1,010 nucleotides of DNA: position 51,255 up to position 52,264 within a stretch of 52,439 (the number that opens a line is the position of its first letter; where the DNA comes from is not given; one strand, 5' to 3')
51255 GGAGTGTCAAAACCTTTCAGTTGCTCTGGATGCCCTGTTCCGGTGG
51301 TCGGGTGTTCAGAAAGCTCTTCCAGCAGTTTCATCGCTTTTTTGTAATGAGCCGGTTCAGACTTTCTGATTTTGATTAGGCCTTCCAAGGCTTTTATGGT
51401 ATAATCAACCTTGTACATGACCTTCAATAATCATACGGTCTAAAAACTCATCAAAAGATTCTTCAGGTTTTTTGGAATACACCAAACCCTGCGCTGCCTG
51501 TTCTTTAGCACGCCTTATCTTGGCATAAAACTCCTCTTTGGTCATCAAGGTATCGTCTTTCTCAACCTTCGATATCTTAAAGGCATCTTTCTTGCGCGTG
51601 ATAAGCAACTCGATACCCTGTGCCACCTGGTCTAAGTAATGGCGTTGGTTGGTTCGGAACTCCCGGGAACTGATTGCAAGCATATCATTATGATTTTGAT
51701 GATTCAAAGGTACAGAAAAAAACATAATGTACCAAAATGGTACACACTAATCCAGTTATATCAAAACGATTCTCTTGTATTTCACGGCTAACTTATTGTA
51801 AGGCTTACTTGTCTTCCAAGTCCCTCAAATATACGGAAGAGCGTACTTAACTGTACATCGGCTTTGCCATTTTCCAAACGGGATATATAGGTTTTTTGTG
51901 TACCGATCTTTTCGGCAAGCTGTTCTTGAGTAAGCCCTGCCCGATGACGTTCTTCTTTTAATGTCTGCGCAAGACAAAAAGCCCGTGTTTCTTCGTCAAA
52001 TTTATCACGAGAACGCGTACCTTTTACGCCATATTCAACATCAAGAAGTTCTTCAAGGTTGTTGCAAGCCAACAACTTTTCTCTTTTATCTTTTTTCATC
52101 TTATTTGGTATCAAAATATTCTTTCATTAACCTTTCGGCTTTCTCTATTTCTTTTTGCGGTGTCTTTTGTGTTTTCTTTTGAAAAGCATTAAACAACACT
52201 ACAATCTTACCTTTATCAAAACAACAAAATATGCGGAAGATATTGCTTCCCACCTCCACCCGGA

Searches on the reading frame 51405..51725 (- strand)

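Call 14: search_protein_families(library=pfam, proteins=[window:51405-51725:-], max_evalue=0.01)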
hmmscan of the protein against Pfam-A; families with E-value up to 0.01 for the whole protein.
window:51405-51725:- (106 aa): 1 family
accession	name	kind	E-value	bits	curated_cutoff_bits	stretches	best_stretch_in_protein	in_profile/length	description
PF02604.26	PhdYeFM_antitox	-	0.00016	21.8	29.8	1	15-65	1-53/74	Antitoxin Phd_YefM, type II toxin-antitoxin system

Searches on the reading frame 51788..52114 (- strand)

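Call 14: search_protein_families(library=pfam, proteins=[window:51788-52114:-], max_evalue=0.01)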
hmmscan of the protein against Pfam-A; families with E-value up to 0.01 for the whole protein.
window:51788-52114:- (108 aa): 7 families
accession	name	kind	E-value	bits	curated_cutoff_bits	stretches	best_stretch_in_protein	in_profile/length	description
PF01381.28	HTH_3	-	1.3e-13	51.2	23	1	52-101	1-50/55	Helix-turn-helix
PF13560.12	HTH_31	-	1.1e-12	48.5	27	1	48-103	2-58/64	Helix-turn-helix domain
PF12844.13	HTH_19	-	5e-07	30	30.2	1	51-95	3-47/64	Helix-turn-helix domain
PF13744.12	HTH_37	-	1.4e-06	28.4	27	1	48-107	19-79/80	Helix-turn-helix domain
PF13413.12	HTH_25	-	0.0001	22.5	24.6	1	51-85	1-35/62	Helix-turn-helix domain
PF13443.12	HTH_26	-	0.00021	21.9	22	1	52-95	2-46/63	Cro/C1-type HTH DNA-binding domain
PF17762.8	HTH_ParB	-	0.0047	17.5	22.6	1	49-78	9-38/102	ParB HTH domain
